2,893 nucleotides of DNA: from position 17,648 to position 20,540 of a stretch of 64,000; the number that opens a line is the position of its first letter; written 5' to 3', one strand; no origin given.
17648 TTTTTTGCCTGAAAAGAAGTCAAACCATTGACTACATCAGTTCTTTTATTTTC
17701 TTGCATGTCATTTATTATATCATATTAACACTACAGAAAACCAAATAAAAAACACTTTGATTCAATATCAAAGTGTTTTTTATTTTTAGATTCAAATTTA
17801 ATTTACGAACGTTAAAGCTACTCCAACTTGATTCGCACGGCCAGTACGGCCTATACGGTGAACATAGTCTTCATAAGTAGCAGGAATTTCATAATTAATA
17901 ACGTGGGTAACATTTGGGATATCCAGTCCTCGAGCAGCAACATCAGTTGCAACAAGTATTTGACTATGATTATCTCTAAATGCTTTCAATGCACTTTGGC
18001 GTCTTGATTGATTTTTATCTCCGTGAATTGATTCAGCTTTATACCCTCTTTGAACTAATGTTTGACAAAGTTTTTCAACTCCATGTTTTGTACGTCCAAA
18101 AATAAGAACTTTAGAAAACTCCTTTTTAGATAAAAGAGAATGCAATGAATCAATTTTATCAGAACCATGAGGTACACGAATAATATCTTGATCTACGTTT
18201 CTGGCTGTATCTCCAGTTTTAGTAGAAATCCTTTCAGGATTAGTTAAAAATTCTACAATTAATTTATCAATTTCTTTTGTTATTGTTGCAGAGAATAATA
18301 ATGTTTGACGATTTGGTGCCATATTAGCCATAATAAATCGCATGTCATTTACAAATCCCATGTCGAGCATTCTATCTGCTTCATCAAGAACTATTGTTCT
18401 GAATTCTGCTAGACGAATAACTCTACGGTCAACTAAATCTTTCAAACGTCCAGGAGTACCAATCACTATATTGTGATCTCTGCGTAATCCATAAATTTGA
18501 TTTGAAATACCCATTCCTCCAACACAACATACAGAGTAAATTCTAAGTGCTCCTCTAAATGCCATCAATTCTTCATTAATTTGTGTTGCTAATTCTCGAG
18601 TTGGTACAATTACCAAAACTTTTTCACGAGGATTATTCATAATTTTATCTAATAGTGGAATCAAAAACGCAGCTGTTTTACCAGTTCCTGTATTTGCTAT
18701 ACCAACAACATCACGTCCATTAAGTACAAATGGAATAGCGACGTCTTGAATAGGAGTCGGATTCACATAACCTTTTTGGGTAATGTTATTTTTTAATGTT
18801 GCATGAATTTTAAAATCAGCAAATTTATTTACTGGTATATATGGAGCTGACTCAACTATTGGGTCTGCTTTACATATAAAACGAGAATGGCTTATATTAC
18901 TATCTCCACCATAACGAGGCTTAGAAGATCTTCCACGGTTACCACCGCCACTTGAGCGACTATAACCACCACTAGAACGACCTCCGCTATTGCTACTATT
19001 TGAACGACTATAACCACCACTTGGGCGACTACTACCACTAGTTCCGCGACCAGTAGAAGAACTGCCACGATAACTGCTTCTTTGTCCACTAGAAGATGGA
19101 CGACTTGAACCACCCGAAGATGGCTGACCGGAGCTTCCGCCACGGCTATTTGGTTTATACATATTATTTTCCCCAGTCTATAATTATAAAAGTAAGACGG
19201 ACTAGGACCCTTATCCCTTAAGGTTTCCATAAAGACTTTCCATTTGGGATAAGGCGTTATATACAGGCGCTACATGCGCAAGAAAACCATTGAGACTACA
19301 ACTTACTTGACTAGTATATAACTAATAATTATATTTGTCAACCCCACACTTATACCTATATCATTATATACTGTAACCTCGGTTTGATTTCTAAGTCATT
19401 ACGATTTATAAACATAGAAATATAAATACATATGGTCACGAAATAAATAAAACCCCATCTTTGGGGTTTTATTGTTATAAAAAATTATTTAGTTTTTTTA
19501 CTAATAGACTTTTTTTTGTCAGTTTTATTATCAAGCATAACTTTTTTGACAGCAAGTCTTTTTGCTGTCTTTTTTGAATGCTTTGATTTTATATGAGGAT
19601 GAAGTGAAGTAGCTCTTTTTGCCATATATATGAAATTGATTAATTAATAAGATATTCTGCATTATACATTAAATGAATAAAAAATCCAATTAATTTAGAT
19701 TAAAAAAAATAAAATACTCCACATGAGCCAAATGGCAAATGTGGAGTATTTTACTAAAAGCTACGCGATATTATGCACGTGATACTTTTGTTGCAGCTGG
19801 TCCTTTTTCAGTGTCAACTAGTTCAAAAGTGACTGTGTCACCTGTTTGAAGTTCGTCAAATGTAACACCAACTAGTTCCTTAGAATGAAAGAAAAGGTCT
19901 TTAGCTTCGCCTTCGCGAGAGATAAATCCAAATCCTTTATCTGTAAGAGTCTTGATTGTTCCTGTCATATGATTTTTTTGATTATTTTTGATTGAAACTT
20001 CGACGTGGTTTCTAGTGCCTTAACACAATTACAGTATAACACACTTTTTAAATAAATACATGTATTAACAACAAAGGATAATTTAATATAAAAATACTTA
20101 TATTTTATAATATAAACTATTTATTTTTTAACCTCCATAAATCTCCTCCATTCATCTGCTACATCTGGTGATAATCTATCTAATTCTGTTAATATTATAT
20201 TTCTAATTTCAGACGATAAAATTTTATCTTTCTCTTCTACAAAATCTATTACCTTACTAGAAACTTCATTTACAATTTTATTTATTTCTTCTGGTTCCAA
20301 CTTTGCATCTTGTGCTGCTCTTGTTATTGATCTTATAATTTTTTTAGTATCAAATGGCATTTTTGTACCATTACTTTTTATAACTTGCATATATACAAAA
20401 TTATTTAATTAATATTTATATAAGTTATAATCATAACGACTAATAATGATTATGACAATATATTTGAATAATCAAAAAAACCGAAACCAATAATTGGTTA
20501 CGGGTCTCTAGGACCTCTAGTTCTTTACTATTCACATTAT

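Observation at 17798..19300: DEAD-box helicase with an N-terminal RGG/SGG/YSRS low-complexity extension and a long structured 5' leader, next to a cold-shock protein gene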

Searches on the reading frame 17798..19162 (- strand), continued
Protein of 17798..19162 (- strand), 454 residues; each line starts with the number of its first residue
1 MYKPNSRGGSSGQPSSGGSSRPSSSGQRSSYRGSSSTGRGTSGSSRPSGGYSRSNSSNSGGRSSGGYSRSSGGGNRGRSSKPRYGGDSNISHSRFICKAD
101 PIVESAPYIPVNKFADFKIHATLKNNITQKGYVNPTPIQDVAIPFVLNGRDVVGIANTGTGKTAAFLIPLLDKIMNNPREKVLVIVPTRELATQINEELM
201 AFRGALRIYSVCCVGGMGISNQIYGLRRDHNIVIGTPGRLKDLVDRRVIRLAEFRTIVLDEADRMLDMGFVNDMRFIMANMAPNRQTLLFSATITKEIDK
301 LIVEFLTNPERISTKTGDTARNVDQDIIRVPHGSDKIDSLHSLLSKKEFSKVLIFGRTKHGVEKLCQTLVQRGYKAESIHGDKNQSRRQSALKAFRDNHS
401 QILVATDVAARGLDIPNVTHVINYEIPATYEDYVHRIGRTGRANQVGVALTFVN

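Call 63: search_solved_structures(query=window:17798-19162:-, max_evalue=1e-40)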
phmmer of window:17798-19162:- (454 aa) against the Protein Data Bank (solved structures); distinct sequences matched with E-value up to 1e-40: 91 (the best 60 are shown).
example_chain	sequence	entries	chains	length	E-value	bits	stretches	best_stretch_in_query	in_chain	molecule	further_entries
5ivl_B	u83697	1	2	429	4.9e-88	299.2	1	121-453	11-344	DEAD-box ATP-dependent RNA helicase CshA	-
2db3_A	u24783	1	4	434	3.3e-79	270.1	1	109-452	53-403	ATP-dependent RNA helicase vasa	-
7liu_A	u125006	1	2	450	1.6e-74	254.6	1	183-454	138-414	ATP-dependent RNA helicase DDX3X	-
5e7i_B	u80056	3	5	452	1.7e-74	254.6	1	183-454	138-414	ATP-dependent RNA helicase DDX3X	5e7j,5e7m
2i4i_A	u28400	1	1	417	2.1e-74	254.3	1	183-454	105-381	ATP-dependent RNA helicase DDX3X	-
8dpe_A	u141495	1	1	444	1.2e-73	251.7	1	105-452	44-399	ATP-dependent RNA helicase DDX42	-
6o5f_A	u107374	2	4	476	1.8e-73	251.2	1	183-454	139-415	ATP-dependent RNA helicase DDX3X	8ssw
6cz5_A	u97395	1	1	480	2.7e-73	250.6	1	183-454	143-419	ATP-dependent RNA helicase DDX3X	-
4pxa_A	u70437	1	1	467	3.1e-73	250.4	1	183-454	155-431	ATP-dependent RNA helicase DDX3X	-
8c6j_CD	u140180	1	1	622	4.9e-73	249.8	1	88-454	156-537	Probable ATP-dependent RNA helicase DDX41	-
9e2c_A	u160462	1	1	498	9.1e-73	248.9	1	183-454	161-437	Isoform 2 of ATP-dependent RNA helicase DDX3X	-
8ark_A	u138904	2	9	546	1e-72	248.7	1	110-452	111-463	ATP-dependent RNA helicase DBP2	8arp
8hk1_E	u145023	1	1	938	1.2e-72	248.5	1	105-452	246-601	ATP-dependent RNA helicase DDX42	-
7evn_E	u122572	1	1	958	1.3e-72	248.4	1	105-452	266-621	ATP-dependent RNA helicase DDX42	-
6y50_p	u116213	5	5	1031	8e-71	242.5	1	110-453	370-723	Probable ATP-dependent RNA helicase DDX46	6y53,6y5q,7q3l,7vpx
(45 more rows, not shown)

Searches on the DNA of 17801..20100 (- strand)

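Call 17: search_rna_families(source=window, start=19100, end=20100, threshold=evalue, max_evalue=10)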
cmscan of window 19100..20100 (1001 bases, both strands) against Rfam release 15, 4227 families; matches with E-value up to 10: 19.
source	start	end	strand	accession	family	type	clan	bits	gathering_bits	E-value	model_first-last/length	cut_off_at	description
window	19414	19499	+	RF01770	rimP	Cis-reg; leader;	-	33.6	47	0.0021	1-102/102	no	Gammaprotebacteria rimP leader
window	19436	19501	-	RF02362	Yfr10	Gene; sRNA;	-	27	43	0.13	1-78/78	no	Cyanobacterial functional RNA 10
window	19442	19509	-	RF02064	STnc370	Gene; sRNA;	-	26.7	54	0.43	1-71/71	no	Enterobacterial sRNA STnc370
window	19445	19504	-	RF02379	csRNA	Gene; sRNA;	-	25.6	57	0.69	1-93/93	no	Cia-dependent small RNA csRNA1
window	19438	19548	-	RF00125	IS128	Gene; sRNA;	-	24.9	80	0.011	84-204/209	no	IS128 RNA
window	19960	20048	-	RF01463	rli27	Gene; sRNA;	-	24.1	55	8.5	1-99/99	no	Listeria sRNA rli27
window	19442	19496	-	RF01859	Phe_leader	Cis-reg; leader;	-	24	55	0.2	1-125/125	no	Phenylalanine leader peptide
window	19706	19786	-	RF02074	STnc240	Gene; sRNA;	-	20.7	55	3.1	1-77/77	no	Enterobacterial sRNA STnc240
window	19465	19501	-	RF01376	CRISPR-DR63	Gene; CRISPR;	CL00015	19.4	37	4.1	1-37/37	no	CRISPR RNA direct repeat element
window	19425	19491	+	RF02621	BSnc120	Gene; sRNA;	-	18.5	114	0.43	1-88/88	no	Brucella sRNA 120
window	19686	19752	+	RF02607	AbsR25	Gene; sRNA;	-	16.9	47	4.1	1-164/164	no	Acinetobacter sRNA 25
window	19650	19753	-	RF00414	SNORA22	Gene; snRNA; snoRNA; HACA-box;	-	16.9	80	4.1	1-134/134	no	Small nucleolar RNA SNORA22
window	19678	19780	-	RF01770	rimP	Cis-reg; leader;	-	16.8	47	8.5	1-102/102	no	Gammaprotebacteria rimP leader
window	19483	19512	-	RF00522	PreQ1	Cis-reg; riboswitch;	-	16.4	39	1.9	1-45/45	no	PreQ1 (pre queuosine) riboswitch aptamer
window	19416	19574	+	RF01743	leu-phe_leader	Cis-reg; leader;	-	16.2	70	9.8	1-162/162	no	leu/phe leader RNA from Lactococcus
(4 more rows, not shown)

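Call 38: search_with_rna_model(model_id=R1, sources=[L018, L019, L020, L021, L022, L023, L024, L025, L026, L027, L028, L029, L030, L031, L032, L033, L034, L035, L036, L037, L038, L039, L040, L041, L042, L043, L044, L045, L046, L047, L048, L049, L050, L051, L052, L053, L054, L055, L056, L057, L058, L059, L060, L061, L062, L063, L064, L065, L066, L067, L068, L069, L070, L071, L072, L073, L074, L075, L076, L077, L078, L079, L080], max_evalue=1)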
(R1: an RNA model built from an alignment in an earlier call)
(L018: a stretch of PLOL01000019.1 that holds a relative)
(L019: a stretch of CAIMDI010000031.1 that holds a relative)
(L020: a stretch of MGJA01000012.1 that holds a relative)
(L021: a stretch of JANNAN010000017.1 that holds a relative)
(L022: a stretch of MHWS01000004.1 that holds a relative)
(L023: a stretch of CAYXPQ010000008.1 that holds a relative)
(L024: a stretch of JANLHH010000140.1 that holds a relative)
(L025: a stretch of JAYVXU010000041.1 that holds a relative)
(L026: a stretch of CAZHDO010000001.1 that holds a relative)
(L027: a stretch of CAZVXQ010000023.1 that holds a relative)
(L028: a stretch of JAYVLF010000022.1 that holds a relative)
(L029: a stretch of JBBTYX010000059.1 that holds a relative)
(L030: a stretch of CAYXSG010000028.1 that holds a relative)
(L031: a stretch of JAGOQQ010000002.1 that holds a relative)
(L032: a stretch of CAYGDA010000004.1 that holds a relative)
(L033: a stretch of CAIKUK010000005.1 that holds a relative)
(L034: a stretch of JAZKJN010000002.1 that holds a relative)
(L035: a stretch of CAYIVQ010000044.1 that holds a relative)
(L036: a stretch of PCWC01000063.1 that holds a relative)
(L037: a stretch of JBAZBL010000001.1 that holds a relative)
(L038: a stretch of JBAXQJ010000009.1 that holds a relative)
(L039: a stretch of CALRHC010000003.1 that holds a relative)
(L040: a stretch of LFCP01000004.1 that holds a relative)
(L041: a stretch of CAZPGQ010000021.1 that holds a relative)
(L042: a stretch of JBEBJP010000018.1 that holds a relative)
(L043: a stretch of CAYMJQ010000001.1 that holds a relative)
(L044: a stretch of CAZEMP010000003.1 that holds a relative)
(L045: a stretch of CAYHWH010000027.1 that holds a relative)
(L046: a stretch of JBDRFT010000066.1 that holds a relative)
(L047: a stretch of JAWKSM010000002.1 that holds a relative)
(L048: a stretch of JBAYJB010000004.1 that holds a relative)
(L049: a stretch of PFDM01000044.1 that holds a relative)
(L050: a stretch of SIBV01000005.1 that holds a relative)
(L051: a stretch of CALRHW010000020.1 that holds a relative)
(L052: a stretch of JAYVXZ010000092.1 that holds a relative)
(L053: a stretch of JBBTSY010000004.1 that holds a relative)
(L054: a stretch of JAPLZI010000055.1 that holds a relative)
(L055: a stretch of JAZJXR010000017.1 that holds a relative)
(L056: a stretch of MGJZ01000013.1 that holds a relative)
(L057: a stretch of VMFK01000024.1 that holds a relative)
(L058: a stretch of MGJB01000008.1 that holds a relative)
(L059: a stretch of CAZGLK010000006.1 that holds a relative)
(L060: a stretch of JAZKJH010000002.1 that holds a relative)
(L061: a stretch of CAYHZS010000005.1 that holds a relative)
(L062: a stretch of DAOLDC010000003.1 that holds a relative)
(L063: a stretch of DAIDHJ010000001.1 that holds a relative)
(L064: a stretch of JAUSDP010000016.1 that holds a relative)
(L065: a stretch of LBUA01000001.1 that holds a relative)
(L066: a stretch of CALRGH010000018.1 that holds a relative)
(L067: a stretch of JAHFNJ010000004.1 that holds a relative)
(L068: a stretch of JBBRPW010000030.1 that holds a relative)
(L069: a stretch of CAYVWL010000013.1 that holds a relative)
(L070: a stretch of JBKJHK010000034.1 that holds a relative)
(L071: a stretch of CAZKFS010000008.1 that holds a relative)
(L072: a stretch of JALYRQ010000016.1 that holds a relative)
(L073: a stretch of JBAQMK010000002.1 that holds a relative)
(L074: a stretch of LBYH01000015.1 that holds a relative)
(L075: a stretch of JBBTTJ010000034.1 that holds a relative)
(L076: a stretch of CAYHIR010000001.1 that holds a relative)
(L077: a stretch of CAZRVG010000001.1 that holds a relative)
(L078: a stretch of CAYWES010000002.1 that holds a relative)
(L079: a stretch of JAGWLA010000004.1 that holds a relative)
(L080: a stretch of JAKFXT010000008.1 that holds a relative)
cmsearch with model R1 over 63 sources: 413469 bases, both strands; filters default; matches with E-value up to 1: 3.
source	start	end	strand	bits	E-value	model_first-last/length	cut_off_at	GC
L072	2854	2961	+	26.9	0.014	1-149/149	no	0.34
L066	2852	3006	+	24.6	0.043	1-149/149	no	0.35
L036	2655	2786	+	21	0.24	1-149/149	no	0.32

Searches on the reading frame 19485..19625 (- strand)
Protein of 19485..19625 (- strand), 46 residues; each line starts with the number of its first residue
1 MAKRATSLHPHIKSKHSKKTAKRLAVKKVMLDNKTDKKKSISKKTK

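Call 5: search_protein_families(library=pfam, proteins=[window:19485-19625:-])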
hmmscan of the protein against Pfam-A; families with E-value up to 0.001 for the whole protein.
window:19485-19625:- (46 aa): 0 families

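Call 50: search_protein_families(library=ncbifam, proteins=[window:19485-19625:-], max_evalue=1)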
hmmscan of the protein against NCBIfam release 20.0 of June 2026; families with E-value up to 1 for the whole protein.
window:19485-19625:- (46 aa): 0 families

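Call 73: search_protein_families(library=pfam, proteins=[window:19485-19625:-], max_evalue=10)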
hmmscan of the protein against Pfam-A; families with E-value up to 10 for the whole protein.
window:19485-19625:- (46 aa): 0 families

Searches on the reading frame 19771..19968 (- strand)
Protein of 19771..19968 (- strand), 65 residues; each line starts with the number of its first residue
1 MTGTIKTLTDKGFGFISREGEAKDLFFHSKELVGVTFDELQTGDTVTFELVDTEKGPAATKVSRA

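Call 5: search_protein_families(library=pfam, proteins=[window:19771-19968:-])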
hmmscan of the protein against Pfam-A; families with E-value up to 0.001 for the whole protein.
window:19771-19968:- (65 aa): 2 families
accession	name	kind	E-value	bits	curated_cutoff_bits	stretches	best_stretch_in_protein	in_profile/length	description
PF00313.28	CSD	-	8.9e-21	74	27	1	1-64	1-65/66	'Cold-shock' DNA-binding domain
PF08206.17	OB_RNB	-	0.00013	22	24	1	9-54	6-46/58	Ribonuclease B OB domain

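Call 50: search_protein_families(library=ncbifam, proteins=[window:19771-19968:-], max_evalue=1)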
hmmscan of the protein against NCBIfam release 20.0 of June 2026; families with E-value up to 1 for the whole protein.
window:19771-19968:- (65 aa): 12 families
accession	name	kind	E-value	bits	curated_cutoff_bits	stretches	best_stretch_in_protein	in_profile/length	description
NF049933.1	TransAntitermCspE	equivalog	2.6e-14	53.1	120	1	2-63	5-67/69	transcription antiterminator/RNA stability regulator CspE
NF038236.1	retron_eff_Se72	equivalog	3.5e-13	49.3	82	1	3-64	1-61/62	retron Se72 family effector protein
TIGR02381.1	cspD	equivalog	1.1e-11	44.5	115.4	1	3-63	4-65/68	cold shock domain-containing protein CspD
NF008190.0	PRK10943.1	subfamily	1.4e-11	44.2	137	1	10-63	14-67/69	cold shock-like protein CspC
NF007679.0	PRK10354.1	subfamily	8.8e-11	42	130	1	1-63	5-68/70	RNA chaperone/antiterminator CspA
NF007062.0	PRK09507.1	subfamily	9.6e-11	41.5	133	1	6-62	9-66/69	transcription antiterminator/RNA stability regulator CspE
NF007378.0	PRK09890.1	equivalog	6.9e-09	35.8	144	1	1-62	5-67/70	cold shock protein CspG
NF011574.0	PRK14998.1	equivalog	3.8e-07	30.2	147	1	2-60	3-62/73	cold shock-like protein CspD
NF007405.0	PRK09937.1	equivalog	1e-06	28.8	152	1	3-60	4-62/74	cold shock-like protein CspD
NF012007.0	PRK15463.1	subfamily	0.001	18.8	111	1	1-62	5-67/70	cold shock-like protein CspF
TIGR00358.1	3_prime_RNase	superfamily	0.0089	14.4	368.6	1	3-55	19-66/657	VacB/RNase II family 3'-5' exoribonuclease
NF012008.0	PRK15464.1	equivalog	0.099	12.8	141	1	1-62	5-67/70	cold shock-like protein CspH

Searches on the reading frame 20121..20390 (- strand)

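Call 5: search_protein_families(library=pfam, proteins=[window:20121-20390:-])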
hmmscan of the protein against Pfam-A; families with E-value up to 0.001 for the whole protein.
window:20121-20390:- (89 aa): 1 family
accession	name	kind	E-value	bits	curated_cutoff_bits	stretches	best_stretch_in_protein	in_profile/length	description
PF03477.21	ATP-cone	-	5e-15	56.3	25.8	1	1-71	1-68/88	ATP cone domain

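Call 50: search_protein_families(library=ncbifam, proteins=[window:20121-20390:-], max_evalue=1)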
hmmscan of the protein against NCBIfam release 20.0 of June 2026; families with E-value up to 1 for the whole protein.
window:20121-20390:- (89 aa): 14 families
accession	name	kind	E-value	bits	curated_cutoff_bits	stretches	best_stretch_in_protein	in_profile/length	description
NF006732.0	PRK09263.1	equivalog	2.8e-07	29.4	657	1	1-84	3-84/712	anaerobic ribonucleoside-triphosphate reductase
TIGR00244.1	TIGR00244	equivalog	8.5e-07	29.1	124.65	1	2-74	50-120/147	transcriptional regulator NrdR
NF009028.0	PRK12364.1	equivalog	9.8e-05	20.5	1377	1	1-66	1-68/842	ribonucleoside-diphosphate reductase subunit alpha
NF005497.0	PRK07111.1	equivalog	0.00043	18.8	764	1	2-84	4-87/746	anaerobic ribonucleoside triphosphate reductase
NF006126.0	PRK08270.1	equivalog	0.00084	17.7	548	1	2-71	4-70/684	ribonucleoside triphosphate reductase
TIGR03327.1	AMP_phos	equivalog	0.0012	17.5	535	1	14-79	83-148/500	AMP phosphorylase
NF005010.0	PRK06406.1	subfamily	0.0025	16.1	1125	1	2-66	6-67/771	vitamin B12-dependent ribonucleotide reductase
NF004384.0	PRK05748.1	equivalog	0.0097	14.5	525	1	16-74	116-174/452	replicative DNA helicase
NF003259.0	PRK04220.1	equivalog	0.012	15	343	1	4-87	8-89/306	2-phosphoglycerate kinase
TIGR01795.1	CM_mono_cladeE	equivalog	0.026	15.1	107.55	1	3-49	35-84/94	chorismate mutase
TIGR01281.1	DPOR_bchL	equivalog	0.037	13.4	345.15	1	34-87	186-239/268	ferredoxin:protochlorophyllide reductase (ATP-dependent) iron-sulfur ATP-binding protein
NF042437.1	OxoIsoapPDcar_OiaX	equivalog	0.064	12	700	1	14-62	141-187/412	3-oxo-isoapionate-4-phosphate decarboxylase OiaX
TIGR00996.1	Mtu_fam_mce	paralog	0.078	12.1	140.5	1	2-47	119-162/291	MCE family protein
TIGR01287.1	nifH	equivalog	0.089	12.1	394.35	1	25-83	182-239/275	nitrogenase iron protein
